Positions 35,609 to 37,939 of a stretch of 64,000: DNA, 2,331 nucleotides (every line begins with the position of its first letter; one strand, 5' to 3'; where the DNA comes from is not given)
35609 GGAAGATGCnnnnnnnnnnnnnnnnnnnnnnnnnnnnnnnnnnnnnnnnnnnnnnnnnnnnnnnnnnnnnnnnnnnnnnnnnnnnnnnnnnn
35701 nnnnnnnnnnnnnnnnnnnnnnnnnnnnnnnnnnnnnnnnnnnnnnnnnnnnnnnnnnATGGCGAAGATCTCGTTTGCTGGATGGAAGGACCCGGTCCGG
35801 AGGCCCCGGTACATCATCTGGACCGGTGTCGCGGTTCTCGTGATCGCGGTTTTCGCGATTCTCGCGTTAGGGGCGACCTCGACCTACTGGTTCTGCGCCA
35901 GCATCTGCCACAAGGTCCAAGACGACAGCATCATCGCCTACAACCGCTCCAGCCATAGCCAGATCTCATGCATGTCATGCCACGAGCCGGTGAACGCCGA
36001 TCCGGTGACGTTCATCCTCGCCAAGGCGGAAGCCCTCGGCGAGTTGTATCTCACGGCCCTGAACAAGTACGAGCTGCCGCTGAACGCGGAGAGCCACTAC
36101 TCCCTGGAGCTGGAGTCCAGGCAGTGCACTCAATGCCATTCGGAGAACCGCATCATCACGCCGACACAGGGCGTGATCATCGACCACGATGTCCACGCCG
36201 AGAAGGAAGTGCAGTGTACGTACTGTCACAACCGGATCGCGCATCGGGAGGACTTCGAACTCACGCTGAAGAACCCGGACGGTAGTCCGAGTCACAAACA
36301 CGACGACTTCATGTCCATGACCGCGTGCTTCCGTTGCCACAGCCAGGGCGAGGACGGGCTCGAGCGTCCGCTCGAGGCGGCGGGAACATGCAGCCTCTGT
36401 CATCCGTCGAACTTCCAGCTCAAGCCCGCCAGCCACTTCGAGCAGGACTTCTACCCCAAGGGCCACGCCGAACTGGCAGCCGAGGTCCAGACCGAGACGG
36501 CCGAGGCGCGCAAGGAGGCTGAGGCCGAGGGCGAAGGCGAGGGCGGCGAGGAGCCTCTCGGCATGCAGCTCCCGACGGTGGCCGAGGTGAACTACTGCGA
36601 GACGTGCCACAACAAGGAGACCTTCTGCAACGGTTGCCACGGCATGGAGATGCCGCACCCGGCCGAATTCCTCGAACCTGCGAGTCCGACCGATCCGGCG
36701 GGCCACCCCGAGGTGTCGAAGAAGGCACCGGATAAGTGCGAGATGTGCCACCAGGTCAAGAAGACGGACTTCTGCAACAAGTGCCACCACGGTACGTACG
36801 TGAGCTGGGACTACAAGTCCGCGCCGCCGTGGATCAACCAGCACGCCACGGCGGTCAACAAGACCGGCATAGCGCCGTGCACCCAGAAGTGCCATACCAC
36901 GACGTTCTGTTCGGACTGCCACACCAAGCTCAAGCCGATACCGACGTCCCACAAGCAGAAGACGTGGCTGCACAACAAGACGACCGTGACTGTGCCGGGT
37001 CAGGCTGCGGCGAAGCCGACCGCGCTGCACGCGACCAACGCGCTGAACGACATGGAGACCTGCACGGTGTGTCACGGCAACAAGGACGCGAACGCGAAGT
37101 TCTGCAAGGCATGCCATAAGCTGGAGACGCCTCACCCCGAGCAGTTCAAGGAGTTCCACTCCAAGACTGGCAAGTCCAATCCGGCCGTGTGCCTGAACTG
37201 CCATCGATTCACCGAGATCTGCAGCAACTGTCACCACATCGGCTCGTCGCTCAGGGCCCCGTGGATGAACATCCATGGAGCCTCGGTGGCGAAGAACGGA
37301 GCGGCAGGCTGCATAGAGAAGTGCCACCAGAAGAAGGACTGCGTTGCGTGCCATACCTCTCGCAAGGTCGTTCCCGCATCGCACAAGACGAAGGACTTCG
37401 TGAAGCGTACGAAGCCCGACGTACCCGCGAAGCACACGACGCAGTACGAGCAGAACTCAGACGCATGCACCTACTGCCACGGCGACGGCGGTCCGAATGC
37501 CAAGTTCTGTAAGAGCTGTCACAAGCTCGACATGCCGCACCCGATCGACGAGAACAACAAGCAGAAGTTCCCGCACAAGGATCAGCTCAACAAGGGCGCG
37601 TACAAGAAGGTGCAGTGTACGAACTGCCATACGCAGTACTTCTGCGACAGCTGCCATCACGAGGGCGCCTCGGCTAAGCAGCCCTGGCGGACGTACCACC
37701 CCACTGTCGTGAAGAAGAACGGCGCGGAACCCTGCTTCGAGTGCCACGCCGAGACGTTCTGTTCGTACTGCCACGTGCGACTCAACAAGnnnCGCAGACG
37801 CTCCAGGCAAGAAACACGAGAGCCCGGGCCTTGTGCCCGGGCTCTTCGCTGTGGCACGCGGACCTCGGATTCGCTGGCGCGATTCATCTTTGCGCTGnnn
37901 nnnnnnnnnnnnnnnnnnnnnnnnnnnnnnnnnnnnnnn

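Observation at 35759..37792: Intact 24-heme membrane cytochrome: NapC/NirT-type head plus three hexaheme repeats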

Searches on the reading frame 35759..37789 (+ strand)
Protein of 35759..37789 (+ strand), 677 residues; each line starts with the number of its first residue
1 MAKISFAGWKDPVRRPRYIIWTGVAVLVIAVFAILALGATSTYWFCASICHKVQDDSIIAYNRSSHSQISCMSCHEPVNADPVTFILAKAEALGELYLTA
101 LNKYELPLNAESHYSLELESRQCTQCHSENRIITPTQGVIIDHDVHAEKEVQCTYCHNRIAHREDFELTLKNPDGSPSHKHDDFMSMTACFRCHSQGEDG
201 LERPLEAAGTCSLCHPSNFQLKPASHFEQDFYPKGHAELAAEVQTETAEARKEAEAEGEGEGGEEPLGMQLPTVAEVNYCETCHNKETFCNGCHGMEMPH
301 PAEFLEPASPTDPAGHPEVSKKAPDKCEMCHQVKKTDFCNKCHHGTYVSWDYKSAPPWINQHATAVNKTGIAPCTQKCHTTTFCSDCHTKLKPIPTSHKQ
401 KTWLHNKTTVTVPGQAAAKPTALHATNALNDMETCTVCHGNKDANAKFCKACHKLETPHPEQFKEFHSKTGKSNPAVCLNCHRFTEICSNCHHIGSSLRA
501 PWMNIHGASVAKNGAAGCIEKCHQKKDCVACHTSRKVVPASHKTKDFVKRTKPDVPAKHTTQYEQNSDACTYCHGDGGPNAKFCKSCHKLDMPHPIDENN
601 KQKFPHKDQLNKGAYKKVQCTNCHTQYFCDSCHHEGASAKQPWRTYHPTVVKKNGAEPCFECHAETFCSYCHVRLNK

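Call 4: search_protein_families(library=pfam, proteins=[window:35759-37789:+], max_evalue=1)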
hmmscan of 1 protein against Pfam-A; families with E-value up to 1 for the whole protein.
window:35759-37789:+ (677 aa): 6 families
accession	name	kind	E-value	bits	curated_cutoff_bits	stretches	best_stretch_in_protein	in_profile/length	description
PF03264.19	Cytochrom_NNT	-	2.5e-12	47.3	24.1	2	23-163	15-170/174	NapC/NirT cytochrome c family, N-terminal region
PF14522.11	Cytochrome_C7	-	1.2e-09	38.2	24.8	1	140-215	2-66/67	Cytochrome c7 and related cytochrome c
PF22113.1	Mtrc-MtrF_II-IV_dom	-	7.2e-09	35.8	30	2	49-198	11-167/176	Outer membrane cytochrome MtrC/MtrF-like, domains II/IV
PF14537.11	Cytochrom_c3_2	-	1.1e-06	29.5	25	3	117-159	23-66/79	Cytochrome c3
PF02085.21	Cytochrom_CIII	-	1.4e-05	25.8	22.9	3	430-483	31-83/101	Class III cytochrome C family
PF12773.13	DZR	-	0.011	16.3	27.3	1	380-452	11-44/45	Double zinc ribbon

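Call 5: search_protein_families(library=ncbifam, proteins=[window:35759-37789:+], max_evalue=1)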
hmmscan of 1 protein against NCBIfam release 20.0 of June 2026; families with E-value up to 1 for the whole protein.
window:35759-37789:+ (677 aa): 2 families
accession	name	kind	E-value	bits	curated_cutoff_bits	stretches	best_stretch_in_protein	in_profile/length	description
TIGR03153.1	cytochr_NrfH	equivalog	2.7e-11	43.7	134.2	1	25-162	9-138/138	cytochrome c nitrite reductase small subunit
TIGR03508.1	decahem_SO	subfamily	0.0071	15.9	192.2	1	46-130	73-153/258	DmsE family decaheme c-type cytochrome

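Call 9: find_homologous_proteins(query=window:35759-37789:+)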
Query window:35759-37789:+ (677 aa): 533 proteins with E <= 0.001 among 8000 candidates; the best 120 are listed.
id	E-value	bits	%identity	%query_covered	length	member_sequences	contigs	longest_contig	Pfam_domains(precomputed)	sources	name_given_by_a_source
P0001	0.0e+0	1628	100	100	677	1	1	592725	PF14537.12,PF03264.20,PF02085.22,PF14522.12,PF22113.2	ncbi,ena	-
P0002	0.0e+0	1273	75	100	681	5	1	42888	PF14537.12,PF03264.20,PF02085.22,PF14522.12,PF22113.2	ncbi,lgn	-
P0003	0.0e+0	1258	76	100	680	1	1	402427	PF03264.20,PF14522.12,PF22113.2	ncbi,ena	-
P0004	0.0e+0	1196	72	100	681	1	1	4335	PF09699.16,PF03264.20,PF14522.12,PF22113.2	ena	-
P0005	0.0e+0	1181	70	100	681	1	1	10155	PF14537.12,PF03264.20,PF14522.12,PF22113.2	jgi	jgi:hypothetical protein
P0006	1.0e-274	932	59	100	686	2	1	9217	PF03264.20,PF02085.22,PF14522.12,PF22113.2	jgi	-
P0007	2.4e-269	914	58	100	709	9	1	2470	PF03264.20,PF14522.12,PF22113.2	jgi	jgi:nitrate/TMAO reductase-like tetraheme cytochrome c subunit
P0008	8.0e-265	899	57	100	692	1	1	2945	PF03264.20,PF22113.2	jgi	jgi:nitrate/TMAO reductase-like tetraheme cytochrome c subunit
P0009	1.7e-259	881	56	100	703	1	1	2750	PF02085.22,PF14522.12,PF22113.2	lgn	-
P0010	1.4e-256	872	56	100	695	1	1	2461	PF14537.12,PF03264.20,PF02085.22,PF14522.12,PF22113.2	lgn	-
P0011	2.7e-256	871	58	100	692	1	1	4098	PF14537.12,PF03264.20,PF02085.22,PF14522.12,PF22113.2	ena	-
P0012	9.4e-256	869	58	100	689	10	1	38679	PF03264.20,PF02085.22,PF22113.2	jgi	-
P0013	3.1e-255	867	51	65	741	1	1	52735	PF03264.20,PF14522.12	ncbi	-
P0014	3.5e-255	867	54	100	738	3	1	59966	PF03264.20,PF14522.12,PF22113.2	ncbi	-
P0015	2.2e-254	864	71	73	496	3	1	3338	PF22113.2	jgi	jgi:hypothetical protein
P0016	7.4e-254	863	53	100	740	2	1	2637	PF14522.12,PF22113.2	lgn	-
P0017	1.1e-253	862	55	100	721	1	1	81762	PF14522.12,PF22113.2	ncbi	-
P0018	6.7e-253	860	47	100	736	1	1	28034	PF03264.20,PF02085.22,PF14522.12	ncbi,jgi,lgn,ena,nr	ncbi:MAG: NapC/NirT family cytochrome c [Coriobacteriia bacterium]|nr:NapC/NirT family cytochrome c 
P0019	4.6e-252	857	55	100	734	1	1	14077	PF03264.20,PF14522.12,PF22113.2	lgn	-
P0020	5.3e-252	857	56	100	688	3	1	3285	PF03264.20,PF22113.2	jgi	-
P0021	2.0e-251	855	56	100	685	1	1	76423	PF14537.12,PF12773.14,PF03264.20,PF02085.22,PF14522.12,PF22113.2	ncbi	-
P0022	2.8e-251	854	56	99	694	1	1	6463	PF03264.20,PF02085.22,PF14522.12,PF22113.2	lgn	-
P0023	3.3e-251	854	54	100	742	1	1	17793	PF03264.20,PF14522.12,PF22113.2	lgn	-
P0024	4.6e-251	853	54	100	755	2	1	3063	PF14522.12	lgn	-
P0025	1.1e-250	852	55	100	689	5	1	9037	PF14537.12,PF03264.20,PF02085.22,PF14522.12,PF22113.2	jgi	-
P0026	3.3e-250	851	54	100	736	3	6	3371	PF03264.20,PF02085.22,PF14522.12,PF22113.2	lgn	-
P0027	5.3e-250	850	56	100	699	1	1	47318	PF14537.12,PF03264.20,PF14522.12,PF22113.2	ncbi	-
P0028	1.4e-249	849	52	100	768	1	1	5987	PF14522.12,PF22113.2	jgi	jgi:hypothetical protein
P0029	1.6e-249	848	53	100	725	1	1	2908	PF03264.20,PF02085.22,PF14522.12,PF22113.2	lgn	-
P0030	4.8e-249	847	56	100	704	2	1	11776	PF14537.12,PF14522.12,PF22113.2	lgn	-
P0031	6.9e-249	846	55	100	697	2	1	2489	PF03264.20,PF14522.12,PF22113.2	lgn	-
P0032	9.9e-249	846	57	100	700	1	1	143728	PF03264.20,PF14522.12,PF22113.2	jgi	-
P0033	1.4e-248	845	55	100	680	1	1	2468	PF03264.20,PF14522.12,PF22113.2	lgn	-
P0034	1.8e-248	845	56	100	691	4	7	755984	PF14537.12,PF03264.20,PF14522.12,PF22113.2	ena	-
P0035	1.7e-247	842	53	100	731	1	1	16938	PF14537.12,PF03264.20,PF02085.22,PF14522.12,PF22113.2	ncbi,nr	ncbi:MAG: NapC/NirT family cytochrome c [Coriobacteriales bacterium]|nr:NapC/NirT family cytochrome 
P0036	1.8e-247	842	53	100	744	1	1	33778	PF14522.12,PF22113.2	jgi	jgi:hypothetical protein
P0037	9.3e-247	839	54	100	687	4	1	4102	PF14537.12,PF03264.20,PF02085.22,PF14522.12,PF22113.2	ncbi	-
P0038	9.9e-246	836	54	100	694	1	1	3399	PF14537.12,PF03264.20,PF14522.12,PF22113.2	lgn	-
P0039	1.3e-245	835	54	100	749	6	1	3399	PF14522.12,PF22113.2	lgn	-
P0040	1.4e-245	835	55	100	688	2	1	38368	PF14537.12,PF02085.22,PF22113.2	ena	-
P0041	4.8e-245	834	55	100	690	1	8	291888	PF14537.12,PF03264.20,PF02085.22,PF14522.12,PF22113.2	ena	-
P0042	4.9e-245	834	55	100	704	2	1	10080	PF14537.12,PF03264.20,PF02085.22,PF14522.12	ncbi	-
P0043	5.6e-245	833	54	100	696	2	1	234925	PF14537.12,PF03264.20,PF02085.22,PF14522.12,PF22113.2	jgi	-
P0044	2.4e-244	831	54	100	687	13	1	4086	PF14537.12,PF03264.20,PF02085.22,PF14522.12,PF22113.2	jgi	jgi:nitrate/TMAO reductase-like tetraheme cytochrome c subunit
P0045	2.2e-243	828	54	99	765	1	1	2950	PF02085.22,PF14522.12,PF22113.2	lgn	-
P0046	1.0e-242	826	53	100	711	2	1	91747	PF14537.12,PF03264.20,PF14522.12,PF22113.2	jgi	-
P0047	1.9e-242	825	55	100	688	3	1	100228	PF14537.12,PF12773.14,PF03264.20,PF02085.22,PF14522.12,PF22113.2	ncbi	-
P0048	1.9e-242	825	53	100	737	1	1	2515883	PF03264.20,PF14522.12,PF22113.2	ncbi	-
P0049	5.5e-242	823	52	100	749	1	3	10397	PF14522.12,PF22113.2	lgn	-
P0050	5.8e-242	823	53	100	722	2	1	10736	PF03264.20,PF02085.22,PF14522.12,PF22113.2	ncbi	-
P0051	2.0e-241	822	55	100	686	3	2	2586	PF14537.12,PF03264.20,PF02085.22,PF14522.12,PF22113.2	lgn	-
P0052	3.4e-241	821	53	100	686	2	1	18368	PF14537.12,PF03264.20,PF14522.12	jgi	jgi:nitrate/TMAO reductase-like tetraheme cytochrome c subunit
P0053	3.5e-241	821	53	100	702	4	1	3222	PF14537.12,PF02085.22,PF14522.12,PF22113.2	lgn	-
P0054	7.8e-241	820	55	99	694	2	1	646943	PF03264.20,PF02085.22,PF14522.12,PF22113.2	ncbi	-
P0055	7.8e-241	820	55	100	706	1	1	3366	PF14537.12,PF14522.12,PF22113.2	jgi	jgi:hypothetical protein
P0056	1.2e-240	819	54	100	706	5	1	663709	PF14537.12,PF03264.20,PF14522.12,PF22113.2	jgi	-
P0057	1.2e-240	819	53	100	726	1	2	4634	PF03264.20,PF02085.22,PF14522.12,PF22113.2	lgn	-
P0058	3.1e-240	818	53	100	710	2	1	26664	PF14537.12,PF03264.20,PF14522.12,PF22113.2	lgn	-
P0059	4.8e-240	817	55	100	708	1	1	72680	PF14537.12,PF14522.12,PF22113.2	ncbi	-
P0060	7.9e-240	816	53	100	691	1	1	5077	PF14537.12,PF03264.20,PF14522.12,PF22113.2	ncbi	-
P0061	1.2e-239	816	55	100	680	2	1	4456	PF14537.12,PF03264.20,PF02085.22,PF14522.12,PF22113.2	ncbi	ncbi:MAG: NapC/NirT family cytochrome c [Coriobacteriales bacterium]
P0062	2.0e-239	815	53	100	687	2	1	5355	PF03264.20,PF14522.12,PF22113.2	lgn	-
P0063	6.5e-239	813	55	100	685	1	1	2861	PF14537.12,PF03264.20,PF02085.22,PF14522.12,PF22113.2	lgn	-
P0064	3.4e-238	811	53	100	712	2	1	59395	PF14537.12,PF03264.20,PF14522.12,PF22113.2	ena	-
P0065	1.7e-237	809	51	100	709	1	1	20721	PF14537.12,PF03264.20,PF14522.12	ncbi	-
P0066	5.4e-237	807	54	100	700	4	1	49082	PF03264.20,PF14522.12,PF22113.2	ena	-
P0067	1.1e-236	806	55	99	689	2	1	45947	PF03264.20,PF14522.12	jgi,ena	-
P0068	1.5e-236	805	52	99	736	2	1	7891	PF03264.20,PF02085.22,PF14522.12,PF22113.2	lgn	-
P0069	1.9e-236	805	52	100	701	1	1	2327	PF14537.12,PF02085.22,PF14522.12,PF22113.2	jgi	jgi:hypothetical protein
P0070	2.2e-236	805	55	99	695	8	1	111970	PF03264.20,PF02085.22,PF14522.12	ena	-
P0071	3.5e-236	804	53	100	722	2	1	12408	PF03264.20,PF02085.22,PF22113.2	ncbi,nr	ncbi:MAG TPA: NapC/NirT family cytochrome c [Coriobacteriia bacterium]|nr:NapC/NirT family cytochrom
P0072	6.4e-236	803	54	99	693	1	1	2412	PF03264.20,PF02085.22,PF22113.2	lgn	-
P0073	1.1e-235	803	52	100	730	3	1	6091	PF03264.20,PF14522.12,PF22113.2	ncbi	-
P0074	1.9e-235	802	52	99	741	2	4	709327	PF14522.12,PF22113.2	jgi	jgi:nitrate/TMAO reductase-like tetraheme cytochrome c subunit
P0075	3.7e-235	801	54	100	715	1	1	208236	PF03264.20,PF14522.12,PF22113.2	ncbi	-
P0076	8.9e-235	800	52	100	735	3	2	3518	PF03264.20,PF02085.22,PF14522.12,PF22113.2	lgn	-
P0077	9.6e-235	800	52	100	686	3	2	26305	PF14537.12,PF03264.20,PF02085.22,PF14522.12,PF22113.2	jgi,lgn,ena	-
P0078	1.7e-234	799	52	100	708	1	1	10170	PF14537.12,PF03264.20,PF02085.22,PF14522.12,PF22113.2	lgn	-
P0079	1.1e-233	796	51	100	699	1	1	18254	PF14537.12,PF03264.20,PF02085.22,PF14522.12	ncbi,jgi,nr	ncbi:MAG: NapC/NirT family cytochrome c [Coriobacteriia bacterium]|jgi:hypothetical protein|nr:NapC/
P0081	2.0e-233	795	55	99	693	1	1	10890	PF03264.20,PF02085.22,PF14522.12,PF22113.2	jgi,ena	-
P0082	2.5e-233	795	54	100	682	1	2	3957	PF03264.20,PF14522.12,PF22113.2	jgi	jgi:nitrate/TMAO reductase-like tetraheme cytochrome c subunit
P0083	3.4e-233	794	51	100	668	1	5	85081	PF14537.12,PF03264.20,PF02085.22,PF14522.12,PF22113.2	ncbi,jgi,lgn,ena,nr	ncbi:MAG: NapC/NirT family cytochrome c [Clostridiales bacterium]|nr:NapC/NirT family cytochrome c [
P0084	5.1e-233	794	53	100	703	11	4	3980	PF14537.12,PF14522.12,PF22113.2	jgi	jgi:hypothetical protein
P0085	7.5e-233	793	51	100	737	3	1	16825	PF14537.12,PF03264.20,PF14522.12,PF22113.2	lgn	-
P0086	7.8e-233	793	52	100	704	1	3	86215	PF14537.12,PF03264.20,PF02085.22,PF14522.12,PF22113.2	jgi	jgi:hypothetical protein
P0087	9.8e-233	793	52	100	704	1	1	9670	PF14537.12,PF14522.12,PF22113.2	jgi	-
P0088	2.1e-232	792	52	100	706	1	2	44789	PF03264.20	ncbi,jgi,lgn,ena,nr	ncbi:MAG: hypothetical protein CVT67_09425 [Actinobacteria bacterium HGW-Actinobacteria-7]|jgi:nitra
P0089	2.2e-232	792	50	100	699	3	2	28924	PF14537.12,PF14522.12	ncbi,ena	-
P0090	2.7e-232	791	53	100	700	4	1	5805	PF02085.22,PF14522.12,PF22113.2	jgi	-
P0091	4.1e-232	791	50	100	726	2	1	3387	PF03264.20,PF14522.12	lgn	-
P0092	5.0e-232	791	54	100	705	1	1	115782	PF14537.12,PF03264.20,PF14522.12,PF22113.2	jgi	-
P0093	5.3e-232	790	51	100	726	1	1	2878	PF14522.12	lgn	-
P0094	6.0e-232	790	54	99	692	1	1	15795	PF03264.20,PF14522.12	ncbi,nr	ncbi:MAG: hypothetical protein HGB10_10450 [Coriobacteriia bacterium]|nr:hypothetical protein [Corio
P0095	1.1e-231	789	51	100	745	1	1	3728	PF03264.20,PF14522.12,PF22113.2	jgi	-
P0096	1.7e-231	789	50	100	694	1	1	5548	PF03264.20,PF14522.12,PF22113.2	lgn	-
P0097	2.1e-231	789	53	99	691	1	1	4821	PF03264.20,PF02085.22,PF14522.12,PF22113.2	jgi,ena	-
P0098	2.4e-231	788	52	100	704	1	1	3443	PF14537.12,PF03264.20,PF14522.12,PF22113.2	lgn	-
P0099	3.2e-231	788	52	99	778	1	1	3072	PF03264.20,PF14522.12,PF22113.2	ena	-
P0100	3.6e-231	788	53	100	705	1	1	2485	PF14537.12,PF02085.22,PF14522.12,PF22113.2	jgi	jgi:hypothetical protein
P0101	4.9e-231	787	51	100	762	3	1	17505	PF03264.20,PF14522.12,PF22113.2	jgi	-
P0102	9.8e-231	786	52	100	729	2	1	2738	PF14522.12,PF22113.2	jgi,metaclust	metaclust:\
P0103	1.7e-230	786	50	100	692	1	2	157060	PF14537.12,PF03264.20,PF02085.22,PF14522.12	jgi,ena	jgi:hypothetical protein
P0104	4.0e-230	784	53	100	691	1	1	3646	PF14537.12,PF03264.20,PF02085.22,PF14522.12,PF22113.2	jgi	jgi:cytochrome c-type protein NapC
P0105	5.2e-230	784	53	100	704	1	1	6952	PF02085.22,PF14522.12,PF22113.2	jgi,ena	-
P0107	6.9e-230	783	51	100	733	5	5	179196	PF14522.12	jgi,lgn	jgi:hypothetical protein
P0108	9.6e-230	783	52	100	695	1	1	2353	PF14537.12,PF03264.20,PF02085.22,PF14522.12,PF22113.2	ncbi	-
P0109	2.6e-229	782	53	100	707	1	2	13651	PF14537.12,PF14522.12,PF22113.2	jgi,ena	-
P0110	3.0e-229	781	52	100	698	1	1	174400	PF03264.20,PF02085.22,PF14522.12,PF22113.2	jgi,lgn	jgi:cytochrome c-type protein NapC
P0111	4.4e-229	781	52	100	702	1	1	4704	PF03264.20,PF02085.22,PF14522.12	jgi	jgi:hypothetical protein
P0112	6.3e-229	780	50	100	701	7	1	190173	PF03264.20,PF02085.22,PF14522.12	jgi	jgi:hypothetical protein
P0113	7.7e-229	780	50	100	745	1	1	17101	PF14522.12,PF22113.2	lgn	-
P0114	7.9e-229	780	52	100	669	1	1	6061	PF14537.12,PF03264.20,PF14522.12,PF22113.2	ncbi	-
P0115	1.7e-228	779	52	99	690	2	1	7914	PF03264.20,PF02085.22,PF14522.12,PF22113.2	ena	-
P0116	1.8e-228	779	52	100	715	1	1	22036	PF03264.20,PF14522.12,PF22113.2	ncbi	-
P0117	1.8e-228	779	52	100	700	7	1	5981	PF14537.12,PF03264.20,PF22113.2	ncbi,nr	ncbi:MAG: NapC/NirT family cytochrome c [Coriobacteriia bacterium]|nr:NapC/NirT family cytochrome c 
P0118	1.8e-228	779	51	100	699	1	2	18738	PF14537.12,PF03264.20,PF02085.22,PF14522.12,PF22113.2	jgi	jgi:hypothetical protein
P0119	2.2e-228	779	47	66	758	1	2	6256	PF14522.12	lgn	-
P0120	2.4e-228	778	51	100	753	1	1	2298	PF14537.12,PF03264.20,PF02085.22,PF14522.12,PF22113.2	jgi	jgi:hypothetical protein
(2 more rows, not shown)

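Call 10: find_encoding_contigs(protein=P0001, flank=10000, max_places=3)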
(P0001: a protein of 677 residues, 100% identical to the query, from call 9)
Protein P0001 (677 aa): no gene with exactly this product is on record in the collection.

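Call 13: search_solved_structures(query=window:35759-37789:+, max_evalue=1, show_alignments=3)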
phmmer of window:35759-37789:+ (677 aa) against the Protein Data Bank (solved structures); distinct sequences matched with E-value up to 1: 2.
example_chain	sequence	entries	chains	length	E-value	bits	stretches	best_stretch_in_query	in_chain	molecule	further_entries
2j7a_C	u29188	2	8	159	0.00019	23.4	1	22-163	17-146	CYTOCHROME C QUINOL DEHYDROGENASE NRFH | NAPC/NIRT CYTOCHROME C FAMILY PROTEIN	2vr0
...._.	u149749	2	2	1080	0.024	16.4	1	61-154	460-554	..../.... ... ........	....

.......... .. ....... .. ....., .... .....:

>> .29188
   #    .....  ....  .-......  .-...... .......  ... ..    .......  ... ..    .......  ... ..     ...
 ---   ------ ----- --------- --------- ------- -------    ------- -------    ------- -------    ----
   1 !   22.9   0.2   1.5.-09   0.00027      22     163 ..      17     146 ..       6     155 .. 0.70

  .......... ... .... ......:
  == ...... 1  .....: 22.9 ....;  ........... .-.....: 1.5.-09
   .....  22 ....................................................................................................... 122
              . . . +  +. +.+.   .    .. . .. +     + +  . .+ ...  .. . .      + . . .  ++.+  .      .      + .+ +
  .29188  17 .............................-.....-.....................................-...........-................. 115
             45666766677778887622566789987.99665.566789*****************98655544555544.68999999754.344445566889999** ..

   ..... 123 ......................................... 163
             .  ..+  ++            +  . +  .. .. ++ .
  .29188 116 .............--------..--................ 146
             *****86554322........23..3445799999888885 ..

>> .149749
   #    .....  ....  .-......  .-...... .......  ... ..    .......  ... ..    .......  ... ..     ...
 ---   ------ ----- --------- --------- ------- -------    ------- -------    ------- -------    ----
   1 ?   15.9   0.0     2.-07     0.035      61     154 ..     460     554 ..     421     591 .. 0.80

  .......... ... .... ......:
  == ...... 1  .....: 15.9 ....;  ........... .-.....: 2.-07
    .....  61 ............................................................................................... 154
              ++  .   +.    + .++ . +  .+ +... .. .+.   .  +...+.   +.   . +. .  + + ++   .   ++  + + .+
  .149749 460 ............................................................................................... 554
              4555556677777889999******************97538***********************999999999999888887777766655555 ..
